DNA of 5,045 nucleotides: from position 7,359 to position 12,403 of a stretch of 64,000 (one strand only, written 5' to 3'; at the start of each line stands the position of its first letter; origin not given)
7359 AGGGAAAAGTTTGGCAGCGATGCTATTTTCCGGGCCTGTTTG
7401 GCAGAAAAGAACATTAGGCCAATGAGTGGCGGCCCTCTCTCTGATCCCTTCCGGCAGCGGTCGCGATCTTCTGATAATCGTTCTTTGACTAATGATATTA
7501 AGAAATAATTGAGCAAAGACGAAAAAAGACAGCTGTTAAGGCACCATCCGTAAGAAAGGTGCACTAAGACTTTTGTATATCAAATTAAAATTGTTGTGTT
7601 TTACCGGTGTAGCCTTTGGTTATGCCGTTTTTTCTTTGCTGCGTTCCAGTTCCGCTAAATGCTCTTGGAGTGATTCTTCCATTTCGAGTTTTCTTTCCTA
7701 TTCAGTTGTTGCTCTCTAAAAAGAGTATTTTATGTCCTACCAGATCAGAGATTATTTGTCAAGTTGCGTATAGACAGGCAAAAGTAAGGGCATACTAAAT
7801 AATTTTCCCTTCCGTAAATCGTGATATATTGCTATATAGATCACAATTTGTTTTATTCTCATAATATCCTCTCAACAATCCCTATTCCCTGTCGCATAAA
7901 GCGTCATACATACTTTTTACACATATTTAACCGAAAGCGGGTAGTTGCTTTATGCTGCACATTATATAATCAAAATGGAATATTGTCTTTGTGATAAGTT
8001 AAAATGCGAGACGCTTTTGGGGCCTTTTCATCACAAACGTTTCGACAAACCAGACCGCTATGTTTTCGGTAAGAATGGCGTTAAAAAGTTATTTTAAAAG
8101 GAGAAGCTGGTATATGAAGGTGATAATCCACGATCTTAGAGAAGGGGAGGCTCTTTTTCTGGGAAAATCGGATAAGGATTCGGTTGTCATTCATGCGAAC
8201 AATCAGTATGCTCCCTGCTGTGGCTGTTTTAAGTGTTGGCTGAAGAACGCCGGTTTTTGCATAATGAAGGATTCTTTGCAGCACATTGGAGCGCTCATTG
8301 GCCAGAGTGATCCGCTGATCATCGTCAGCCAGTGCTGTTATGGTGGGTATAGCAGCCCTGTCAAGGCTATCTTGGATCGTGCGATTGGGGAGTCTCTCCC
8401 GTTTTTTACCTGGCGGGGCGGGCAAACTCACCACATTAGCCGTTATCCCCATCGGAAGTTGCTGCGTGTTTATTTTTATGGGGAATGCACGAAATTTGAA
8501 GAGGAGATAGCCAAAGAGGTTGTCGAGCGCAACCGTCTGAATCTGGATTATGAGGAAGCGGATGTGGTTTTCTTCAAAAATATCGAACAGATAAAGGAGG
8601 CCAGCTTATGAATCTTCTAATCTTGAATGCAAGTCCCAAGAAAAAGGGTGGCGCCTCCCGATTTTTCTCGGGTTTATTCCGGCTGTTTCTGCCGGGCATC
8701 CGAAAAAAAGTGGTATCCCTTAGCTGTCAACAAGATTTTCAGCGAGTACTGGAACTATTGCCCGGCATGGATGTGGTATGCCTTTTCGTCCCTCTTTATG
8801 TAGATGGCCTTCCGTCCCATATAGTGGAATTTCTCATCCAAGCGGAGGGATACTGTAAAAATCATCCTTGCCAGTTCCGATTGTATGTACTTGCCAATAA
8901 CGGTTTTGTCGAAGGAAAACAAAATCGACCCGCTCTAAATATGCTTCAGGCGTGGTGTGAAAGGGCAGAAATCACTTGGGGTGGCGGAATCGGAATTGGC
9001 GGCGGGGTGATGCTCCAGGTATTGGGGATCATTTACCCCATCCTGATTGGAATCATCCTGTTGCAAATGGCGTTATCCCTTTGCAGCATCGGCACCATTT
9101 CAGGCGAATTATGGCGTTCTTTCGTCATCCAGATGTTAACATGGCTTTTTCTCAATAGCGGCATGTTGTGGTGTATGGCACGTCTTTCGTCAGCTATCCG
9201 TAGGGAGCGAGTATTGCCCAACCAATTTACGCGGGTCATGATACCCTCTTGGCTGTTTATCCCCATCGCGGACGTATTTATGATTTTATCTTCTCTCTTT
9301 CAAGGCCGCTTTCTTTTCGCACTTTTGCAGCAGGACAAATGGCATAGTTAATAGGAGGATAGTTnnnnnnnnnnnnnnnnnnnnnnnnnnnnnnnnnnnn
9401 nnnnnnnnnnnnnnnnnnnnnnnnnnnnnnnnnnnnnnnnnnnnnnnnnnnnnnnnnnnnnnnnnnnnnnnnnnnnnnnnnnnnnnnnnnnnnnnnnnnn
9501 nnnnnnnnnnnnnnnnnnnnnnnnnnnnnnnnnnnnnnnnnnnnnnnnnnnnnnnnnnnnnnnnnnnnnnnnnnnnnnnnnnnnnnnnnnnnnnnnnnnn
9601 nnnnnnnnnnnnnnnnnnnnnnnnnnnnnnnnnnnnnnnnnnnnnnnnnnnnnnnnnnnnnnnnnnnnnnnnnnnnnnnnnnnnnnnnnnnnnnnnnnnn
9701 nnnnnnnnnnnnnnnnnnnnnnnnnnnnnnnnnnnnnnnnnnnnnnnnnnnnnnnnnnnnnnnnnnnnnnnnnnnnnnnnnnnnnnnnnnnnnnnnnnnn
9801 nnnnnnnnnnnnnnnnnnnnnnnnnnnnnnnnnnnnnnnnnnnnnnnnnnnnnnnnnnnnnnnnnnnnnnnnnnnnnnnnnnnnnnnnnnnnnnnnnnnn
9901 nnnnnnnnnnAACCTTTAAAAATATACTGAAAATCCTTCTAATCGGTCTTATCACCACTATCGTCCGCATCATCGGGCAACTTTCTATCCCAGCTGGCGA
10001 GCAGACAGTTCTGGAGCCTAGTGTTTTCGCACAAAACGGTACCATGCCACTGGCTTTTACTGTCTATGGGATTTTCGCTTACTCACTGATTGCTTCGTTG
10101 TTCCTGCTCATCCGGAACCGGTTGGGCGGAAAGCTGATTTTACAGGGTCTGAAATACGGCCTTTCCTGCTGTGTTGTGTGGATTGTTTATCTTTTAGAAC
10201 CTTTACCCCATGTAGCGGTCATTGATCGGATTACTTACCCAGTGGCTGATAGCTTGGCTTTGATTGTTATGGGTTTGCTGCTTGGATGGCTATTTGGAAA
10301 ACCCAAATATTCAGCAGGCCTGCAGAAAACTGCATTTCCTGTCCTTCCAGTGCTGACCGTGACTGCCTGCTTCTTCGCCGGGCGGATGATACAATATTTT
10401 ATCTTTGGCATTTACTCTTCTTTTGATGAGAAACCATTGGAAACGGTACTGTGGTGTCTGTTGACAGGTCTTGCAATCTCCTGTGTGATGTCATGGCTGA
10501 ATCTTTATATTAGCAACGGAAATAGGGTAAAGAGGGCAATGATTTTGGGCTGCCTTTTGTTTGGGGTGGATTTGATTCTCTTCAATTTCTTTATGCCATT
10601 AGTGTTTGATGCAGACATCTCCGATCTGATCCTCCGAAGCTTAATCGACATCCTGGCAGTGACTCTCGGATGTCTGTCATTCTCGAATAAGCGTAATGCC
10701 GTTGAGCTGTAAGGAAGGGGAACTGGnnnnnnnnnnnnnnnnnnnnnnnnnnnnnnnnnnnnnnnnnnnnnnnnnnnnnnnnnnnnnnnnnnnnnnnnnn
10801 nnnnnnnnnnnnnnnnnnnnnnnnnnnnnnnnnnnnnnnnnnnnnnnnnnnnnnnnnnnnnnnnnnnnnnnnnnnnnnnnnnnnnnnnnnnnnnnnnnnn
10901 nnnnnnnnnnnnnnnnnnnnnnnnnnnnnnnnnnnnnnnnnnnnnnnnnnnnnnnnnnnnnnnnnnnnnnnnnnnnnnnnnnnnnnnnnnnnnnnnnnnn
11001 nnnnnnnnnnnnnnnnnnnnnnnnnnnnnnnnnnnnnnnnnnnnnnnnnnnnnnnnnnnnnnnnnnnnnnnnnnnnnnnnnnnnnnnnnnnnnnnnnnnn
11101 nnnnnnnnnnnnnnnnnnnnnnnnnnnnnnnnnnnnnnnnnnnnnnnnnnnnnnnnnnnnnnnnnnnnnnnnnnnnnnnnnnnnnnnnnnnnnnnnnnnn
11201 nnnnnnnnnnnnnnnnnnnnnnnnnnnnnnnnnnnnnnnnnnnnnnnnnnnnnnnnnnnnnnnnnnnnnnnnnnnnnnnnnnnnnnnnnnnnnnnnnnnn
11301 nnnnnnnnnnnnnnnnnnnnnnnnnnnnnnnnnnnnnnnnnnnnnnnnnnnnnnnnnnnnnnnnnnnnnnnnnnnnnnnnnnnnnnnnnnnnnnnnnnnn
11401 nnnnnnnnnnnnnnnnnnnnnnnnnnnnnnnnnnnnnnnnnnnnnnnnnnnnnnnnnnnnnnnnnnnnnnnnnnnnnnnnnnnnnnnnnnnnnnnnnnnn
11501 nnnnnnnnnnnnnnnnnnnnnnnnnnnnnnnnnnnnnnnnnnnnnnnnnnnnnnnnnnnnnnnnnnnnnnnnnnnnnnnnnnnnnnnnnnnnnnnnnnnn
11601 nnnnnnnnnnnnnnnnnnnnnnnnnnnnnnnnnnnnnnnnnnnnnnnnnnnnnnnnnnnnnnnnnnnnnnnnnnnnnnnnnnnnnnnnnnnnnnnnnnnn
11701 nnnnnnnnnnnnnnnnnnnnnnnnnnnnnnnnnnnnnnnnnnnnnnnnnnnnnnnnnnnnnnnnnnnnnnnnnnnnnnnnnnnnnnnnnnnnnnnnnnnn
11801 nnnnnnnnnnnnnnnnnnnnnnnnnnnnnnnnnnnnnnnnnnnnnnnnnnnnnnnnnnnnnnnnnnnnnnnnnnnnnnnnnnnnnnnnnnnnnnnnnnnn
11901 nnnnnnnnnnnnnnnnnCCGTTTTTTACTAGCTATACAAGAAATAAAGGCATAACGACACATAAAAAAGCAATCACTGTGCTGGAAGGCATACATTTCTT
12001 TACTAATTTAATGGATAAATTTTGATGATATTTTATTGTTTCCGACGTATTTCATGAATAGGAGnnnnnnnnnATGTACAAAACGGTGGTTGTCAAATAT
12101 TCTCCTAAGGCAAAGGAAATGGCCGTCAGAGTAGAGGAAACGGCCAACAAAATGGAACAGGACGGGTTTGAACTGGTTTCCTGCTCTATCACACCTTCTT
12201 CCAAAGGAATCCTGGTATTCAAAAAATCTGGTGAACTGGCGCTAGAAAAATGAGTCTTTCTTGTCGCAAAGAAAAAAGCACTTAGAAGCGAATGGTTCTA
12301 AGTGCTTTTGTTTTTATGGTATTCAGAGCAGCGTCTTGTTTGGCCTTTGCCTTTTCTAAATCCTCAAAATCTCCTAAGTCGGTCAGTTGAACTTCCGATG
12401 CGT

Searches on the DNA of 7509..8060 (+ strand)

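Call 66: search_dna_similar(query=window:7509-8060:+, collection=phages, mode=distant, max_evalue=0.01, max_rows=10)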
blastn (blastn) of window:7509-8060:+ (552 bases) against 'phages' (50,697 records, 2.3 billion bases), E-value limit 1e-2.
No match.

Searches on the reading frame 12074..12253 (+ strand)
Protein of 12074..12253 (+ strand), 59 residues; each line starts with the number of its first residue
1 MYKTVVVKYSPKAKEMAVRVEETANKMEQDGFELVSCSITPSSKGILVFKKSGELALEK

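Call 12: find_encoding_contigs(protein=window:12074-12253:+, flank=10000, max_places=10)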
Protein window:12074-12253:+ (59 aa): 23 contigs read that carry it; 10 places shown.
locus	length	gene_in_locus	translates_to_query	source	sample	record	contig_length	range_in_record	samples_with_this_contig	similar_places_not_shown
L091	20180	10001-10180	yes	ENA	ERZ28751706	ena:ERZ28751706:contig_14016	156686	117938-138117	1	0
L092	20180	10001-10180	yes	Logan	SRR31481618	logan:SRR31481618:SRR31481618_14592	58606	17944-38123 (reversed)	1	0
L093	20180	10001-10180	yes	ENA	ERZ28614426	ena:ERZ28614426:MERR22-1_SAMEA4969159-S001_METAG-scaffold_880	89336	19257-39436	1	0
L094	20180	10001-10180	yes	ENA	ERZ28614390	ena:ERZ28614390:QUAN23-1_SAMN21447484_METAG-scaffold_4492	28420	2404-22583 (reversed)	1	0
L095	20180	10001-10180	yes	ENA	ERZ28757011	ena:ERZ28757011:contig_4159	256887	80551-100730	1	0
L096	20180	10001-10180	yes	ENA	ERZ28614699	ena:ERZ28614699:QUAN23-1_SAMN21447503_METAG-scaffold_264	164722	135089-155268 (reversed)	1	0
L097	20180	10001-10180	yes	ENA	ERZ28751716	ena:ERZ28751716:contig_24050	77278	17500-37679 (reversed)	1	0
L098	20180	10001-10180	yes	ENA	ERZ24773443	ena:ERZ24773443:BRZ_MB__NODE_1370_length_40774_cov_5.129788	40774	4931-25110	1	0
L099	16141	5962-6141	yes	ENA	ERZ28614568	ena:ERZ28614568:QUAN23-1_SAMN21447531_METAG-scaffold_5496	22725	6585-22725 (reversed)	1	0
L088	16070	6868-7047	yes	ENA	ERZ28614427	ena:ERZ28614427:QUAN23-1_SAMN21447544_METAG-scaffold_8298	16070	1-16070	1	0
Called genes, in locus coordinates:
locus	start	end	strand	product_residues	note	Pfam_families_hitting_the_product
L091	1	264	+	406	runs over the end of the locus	PF00365:PFK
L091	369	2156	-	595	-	PF09826:Beta_propel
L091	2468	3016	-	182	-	PF04542:Sigma70_r2, PF08281:Sigma70_r4_2 (weak)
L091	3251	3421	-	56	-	PF04324:Fer2_BFD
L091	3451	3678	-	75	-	-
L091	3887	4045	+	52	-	PF24460:DUF7575 (weak), PF24463:DUF7577 (weak)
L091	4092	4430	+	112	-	PF00817:IMS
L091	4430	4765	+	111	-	PF00817:IMS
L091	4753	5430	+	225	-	PF11799:IMS_C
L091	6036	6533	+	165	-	-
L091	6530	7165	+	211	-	-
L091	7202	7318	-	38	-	-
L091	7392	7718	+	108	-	PF12724:Flavodoxin_5 (weak)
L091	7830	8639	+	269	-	-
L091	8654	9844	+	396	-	-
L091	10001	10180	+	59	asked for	-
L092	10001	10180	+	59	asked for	-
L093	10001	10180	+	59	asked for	-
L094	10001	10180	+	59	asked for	-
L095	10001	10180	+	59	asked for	-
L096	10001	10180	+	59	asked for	-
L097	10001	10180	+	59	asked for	-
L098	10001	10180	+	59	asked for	-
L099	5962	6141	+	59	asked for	-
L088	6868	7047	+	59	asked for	-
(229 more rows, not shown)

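Call 36: search_protein_families(library=pfam, proteins=[window:12074-12250:+], max_evalue=0.1)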
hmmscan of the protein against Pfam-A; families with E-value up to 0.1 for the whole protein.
window:12074-12250:+ (59 aa): 0 families

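Call 37: search_protein_families(library=ncbifam, proteins=[window:12074-12250:+], max_evalue=0.1)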
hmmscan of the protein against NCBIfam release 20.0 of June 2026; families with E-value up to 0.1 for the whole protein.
window:12074-12250:+ (59 aa): 1 family
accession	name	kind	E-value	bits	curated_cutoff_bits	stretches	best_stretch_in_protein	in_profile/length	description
NF053529.1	Sp36_fam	equivalog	0.036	14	50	1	19-50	15-48/50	Sp36 family protein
